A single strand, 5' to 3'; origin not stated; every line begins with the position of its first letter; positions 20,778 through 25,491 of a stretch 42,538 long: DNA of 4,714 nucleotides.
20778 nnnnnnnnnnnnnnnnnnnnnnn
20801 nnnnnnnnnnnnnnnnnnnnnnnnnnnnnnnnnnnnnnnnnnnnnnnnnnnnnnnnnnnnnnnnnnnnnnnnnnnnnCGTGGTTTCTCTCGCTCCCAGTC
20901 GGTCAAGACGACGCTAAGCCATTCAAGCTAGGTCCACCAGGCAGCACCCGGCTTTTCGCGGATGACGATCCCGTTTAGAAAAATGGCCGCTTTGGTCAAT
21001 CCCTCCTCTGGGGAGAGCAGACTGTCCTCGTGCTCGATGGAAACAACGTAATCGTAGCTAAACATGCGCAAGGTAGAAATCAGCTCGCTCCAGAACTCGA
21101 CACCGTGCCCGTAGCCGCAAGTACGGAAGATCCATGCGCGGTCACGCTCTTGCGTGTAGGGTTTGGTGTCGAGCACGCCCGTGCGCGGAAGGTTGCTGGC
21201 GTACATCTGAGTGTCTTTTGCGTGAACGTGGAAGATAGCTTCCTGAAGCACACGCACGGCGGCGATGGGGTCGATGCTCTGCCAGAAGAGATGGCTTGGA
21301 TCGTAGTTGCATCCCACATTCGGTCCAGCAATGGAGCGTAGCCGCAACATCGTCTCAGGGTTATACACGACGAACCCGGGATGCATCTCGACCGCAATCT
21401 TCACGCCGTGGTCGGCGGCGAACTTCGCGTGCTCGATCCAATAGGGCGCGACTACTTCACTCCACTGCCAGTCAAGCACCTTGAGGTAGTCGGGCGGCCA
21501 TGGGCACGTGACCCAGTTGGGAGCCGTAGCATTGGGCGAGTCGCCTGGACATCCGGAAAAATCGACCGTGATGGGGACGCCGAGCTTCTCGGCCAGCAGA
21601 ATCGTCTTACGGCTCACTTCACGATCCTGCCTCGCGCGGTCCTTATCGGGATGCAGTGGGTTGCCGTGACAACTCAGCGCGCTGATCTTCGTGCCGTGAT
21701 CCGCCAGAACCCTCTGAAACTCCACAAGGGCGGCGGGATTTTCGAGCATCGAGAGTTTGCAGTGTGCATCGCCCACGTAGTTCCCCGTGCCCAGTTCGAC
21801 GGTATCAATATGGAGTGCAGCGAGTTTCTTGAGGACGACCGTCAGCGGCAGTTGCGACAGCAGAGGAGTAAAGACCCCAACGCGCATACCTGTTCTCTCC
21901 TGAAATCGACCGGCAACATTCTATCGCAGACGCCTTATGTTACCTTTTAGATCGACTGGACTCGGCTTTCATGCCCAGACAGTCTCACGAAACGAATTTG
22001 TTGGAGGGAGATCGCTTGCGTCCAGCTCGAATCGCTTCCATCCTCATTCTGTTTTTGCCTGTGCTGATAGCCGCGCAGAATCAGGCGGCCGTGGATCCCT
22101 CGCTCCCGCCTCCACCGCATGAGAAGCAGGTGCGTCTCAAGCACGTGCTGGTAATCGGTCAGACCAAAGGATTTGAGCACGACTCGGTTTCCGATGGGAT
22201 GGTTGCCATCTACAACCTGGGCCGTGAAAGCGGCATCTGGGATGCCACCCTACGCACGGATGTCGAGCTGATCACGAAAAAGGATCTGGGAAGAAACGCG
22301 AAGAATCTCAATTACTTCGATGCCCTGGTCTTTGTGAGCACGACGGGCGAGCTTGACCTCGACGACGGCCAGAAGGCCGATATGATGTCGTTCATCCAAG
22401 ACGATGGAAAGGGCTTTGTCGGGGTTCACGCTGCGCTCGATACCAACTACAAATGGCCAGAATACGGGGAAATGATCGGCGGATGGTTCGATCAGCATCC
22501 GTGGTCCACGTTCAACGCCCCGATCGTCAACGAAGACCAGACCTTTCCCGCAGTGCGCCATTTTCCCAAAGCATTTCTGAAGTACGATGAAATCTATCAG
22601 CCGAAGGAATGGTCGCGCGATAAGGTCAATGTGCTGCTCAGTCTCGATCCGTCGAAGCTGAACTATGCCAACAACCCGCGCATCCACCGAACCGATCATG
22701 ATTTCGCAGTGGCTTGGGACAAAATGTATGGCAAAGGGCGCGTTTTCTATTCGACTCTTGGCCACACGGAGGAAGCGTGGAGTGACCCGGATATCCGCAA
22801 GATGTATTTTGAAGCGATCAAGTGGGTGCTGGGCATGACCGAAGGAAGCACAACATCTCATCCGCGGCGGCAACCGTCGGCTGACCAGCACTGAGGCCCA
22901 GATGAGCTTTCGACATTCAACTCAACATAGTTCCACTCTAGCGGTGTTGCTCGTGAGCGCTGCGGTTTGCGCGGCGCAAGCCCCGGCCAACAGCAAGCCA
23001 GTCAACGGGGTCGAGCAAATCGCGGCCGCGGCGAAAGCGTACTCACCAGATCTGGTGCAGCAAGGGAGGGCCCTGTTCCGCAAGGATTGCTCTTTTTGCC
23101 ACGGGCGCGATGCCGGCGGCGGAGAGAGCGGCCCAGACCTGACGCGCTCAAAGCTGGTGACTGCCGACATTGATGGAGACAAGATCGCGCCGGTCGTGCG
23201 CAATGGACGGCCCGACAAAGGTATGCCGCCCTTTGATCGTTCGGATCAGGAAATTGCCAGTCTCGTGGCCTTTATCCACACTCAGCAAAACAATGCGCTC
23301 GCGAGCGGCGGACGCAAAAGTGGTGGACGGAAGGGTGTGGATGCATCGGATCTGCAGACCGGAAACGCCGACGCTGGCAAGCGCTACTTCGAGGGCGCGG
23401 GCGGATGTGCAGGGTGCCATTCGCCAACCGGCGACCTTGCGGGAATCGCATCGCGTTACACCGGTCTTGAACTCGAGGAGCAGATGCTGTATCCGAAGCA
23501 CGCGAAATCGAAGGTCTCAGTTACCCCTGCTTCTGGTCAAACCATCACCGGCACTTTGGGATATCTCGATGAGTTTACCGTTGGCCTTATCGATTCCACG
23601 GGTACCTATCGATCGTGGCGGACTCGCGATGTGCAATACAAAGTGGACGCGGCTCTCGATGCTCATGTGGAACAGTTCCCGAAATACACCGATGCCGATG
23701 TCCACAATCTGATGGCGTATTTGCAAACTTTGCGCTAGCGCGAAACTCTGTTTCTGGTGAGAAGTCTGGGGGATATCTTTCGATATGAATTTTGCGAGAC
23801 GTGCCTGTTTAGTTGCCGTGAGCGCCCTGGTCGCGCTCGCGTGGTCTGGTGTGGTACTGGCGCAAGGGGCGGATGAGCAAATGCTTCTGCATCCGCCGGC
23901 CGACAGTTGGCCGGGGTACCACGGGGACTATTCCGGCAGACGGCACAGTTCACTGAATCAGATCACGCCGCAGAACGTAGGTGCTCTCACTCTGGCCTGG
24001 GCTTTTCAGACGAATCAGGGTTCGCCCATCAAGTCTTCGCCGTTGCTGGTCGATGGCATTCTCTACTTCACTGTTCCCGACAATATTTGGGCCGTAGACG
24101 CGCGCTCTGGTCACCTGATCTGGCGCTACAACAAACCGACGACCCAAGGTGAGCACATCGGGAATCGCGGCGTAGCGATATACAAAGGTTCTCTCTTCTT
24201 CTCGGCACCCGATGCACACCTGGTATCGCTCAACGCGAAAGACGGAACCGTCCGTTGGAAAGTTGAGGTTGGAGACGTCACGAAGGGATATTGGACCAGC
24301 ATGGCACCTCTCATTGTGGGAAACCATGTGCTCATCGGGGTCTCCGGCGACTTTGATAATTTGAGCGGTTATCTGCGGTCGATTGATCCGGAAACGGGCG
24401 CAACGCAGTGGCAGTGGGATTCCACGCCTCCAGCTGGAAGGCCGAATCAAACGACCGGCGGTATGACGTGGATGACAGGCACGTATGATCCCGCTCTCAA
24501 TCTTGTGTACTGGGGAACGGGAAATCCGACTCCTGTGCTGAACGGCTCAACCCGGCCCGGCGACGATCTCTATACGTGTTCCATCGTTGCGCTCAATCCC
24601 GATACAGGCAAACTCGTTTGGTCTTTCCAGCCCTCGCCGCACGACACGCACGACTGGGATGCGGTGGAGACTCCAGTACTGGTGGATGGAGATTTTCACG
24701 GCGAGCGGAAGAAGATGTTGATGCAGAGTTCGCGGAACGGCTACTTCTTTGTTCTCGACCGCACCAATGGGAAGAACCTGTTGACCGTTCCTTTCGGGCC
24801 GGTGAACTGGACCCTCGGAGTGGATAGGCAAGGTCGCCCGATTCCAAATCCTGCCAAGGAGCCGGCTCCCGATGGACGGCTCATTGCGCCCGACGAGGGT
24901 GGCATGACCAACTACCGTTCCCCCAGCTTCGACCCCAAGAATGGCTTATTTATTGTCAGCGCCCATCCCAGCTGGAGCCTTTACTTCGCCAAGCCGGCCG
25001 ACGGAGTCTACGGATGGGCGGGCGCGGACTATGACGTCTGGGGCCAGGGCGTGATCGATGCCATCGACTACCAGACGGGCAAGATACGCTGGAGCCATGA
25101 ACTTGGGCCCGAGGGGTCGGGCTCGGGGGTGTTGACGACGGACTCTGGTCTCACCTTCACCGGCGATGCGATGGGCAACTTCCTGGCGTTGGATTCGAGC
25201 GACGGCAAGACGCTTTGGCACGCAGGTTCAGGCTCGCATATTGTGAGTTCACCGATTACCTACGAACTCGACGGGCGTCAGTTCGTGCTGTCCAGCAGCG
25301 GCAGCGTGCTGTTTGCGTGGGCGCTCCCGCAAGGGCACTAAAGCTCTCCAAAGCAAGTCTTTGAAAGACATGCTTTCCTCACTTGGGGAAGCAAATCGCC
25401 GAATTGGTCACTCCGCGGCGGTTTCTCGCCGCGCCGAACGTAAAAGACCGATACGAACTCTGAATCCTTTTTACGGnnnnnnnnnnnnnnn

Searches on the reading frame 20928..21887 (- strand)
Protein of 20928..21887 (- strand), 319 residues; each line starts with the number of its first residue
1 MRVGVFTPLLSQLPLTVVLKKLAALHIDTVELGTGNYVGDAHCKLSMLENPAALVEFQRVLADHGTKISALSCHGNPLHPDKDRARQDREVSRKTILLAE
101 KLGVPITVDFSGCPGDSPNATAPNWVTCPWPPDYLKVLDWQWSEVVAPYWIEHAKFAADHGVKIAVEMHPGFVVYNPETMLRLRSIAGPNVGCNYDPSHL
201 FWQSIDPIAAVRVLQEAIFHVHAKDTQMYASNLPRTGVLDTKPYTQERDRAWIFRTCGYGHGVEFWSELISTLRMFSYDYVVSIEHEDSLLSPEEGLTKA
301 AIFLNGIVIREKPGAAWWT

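Call 56: search_protein_families(library=pfam, proteins=[window:20928-21887:-], max_evalue=0.00001)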
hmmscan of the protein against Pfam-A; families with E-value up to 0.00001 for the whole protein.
window:20928-21887:- (319 aa): 1 family
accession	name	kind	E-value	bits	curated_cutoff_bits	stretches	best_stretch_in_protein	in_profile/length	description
PF01261.30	AP_endonuc_2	-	1.9e-27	97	31.1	1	20-301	2-243/249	Xylose isomerase-like TIM barrel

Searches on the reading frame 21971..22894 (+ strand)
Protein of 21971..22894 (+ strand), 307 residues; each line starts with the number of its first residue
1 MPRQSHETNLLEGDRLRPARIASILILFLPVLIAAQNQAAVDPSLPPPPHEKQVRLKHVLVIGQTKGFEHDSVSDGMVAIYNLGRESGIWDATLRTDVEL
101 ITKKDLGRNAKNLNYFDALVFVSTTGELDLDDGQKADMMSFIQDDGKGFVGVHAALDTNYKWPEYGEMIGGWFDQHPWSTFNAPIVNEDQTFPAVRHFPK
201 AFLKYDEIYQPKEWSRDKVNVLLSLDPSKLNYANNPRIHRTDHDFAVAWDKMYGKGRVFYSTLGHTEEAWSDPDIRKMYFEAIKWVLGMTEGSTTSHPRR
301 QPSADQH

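Call 56: search_protein_families(library=pfam, proteins=[window:21971-22894:+], max_evalue=0.00001)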
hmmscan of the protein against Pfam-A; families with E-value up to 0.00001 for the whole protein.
window:21971-22894:+ (307 aa): 1 family
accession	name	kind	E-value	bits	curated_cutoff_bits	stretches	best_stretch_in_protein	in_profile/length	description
PF06283.17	ThuA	-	1.1e-44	153.6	33.4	1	59-286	2-209/209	Trehalose utilisation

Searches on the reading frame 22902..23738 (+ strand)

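Call 56: search_protein_families(library=pfam, proteins=[window:22902-23738:+], max_evalue=0.00001)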
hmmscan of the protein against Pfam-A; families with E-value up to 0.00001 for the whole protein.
window:22902-23738:+ (278 aa): 2 families
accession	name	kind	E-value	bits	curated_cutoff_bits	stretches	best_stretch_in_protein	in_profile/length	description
PF13442.11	Cytochrome_CBB3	-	7.6e-18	65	27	1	52-125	3-68/68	Cytochrome C oxidase, cbb3-type, subunit III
PF00034.26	Cytochrom_C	-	3.2e-15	57.7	21.3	1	53-128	2-89/90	Cytochrome c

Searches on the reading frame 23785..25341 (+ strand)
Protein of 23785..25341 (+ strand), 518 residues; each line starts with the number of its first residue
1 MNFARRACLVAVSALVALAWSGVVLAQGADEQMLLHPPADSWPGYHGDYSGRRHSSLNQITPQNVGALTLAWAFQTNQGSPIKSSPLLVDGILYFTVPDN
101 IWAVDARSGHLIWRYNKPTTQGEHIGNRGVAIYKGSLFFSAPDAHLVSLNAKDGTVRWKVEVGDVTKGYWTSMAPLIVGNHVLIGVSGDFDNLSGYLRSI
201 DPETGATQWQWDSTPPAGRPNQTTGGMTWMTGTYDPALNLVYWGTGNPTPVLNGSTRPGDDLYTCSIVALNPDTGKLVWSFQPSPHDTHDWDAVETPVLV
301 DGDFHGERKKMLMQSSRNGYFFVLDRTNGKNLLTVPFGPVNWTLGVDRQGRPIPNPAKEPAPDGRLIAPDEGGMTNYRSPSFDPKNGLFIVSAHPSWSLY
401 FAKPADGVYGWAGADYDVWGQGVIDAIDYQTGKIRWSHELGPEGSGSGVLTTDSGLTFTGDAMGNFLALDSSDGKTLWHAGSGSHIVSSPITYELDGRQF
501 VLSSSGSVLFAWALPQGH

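Call 56: search_protein_families(library=pfam, proteins=[window:23785-25341:+], max_evalue=0.00001)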
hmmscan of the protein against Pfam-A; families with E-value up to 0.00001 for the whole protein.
window:23785-25341:+ (518 aa): 3 families
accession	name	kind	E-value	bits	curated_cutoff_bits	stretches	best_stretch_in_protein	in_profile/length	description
PF01011.28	PQQ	-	9.4e-76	256.2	26.7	2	42-339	1-342/595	Glucose/ethanol/alcohol dehydrogenase, beta-propeller domain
PF13360.13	PQQ_2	-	1.4e-26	94.1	27.6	2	79-180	62-170/233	Outer membrane protein assembly factor BamB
PF13570.13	Beta-prop_ACSF4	-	7.3e-18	65.5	133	2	69-163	82-174/329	Beta-alanine-activating enzyme, beta-propeller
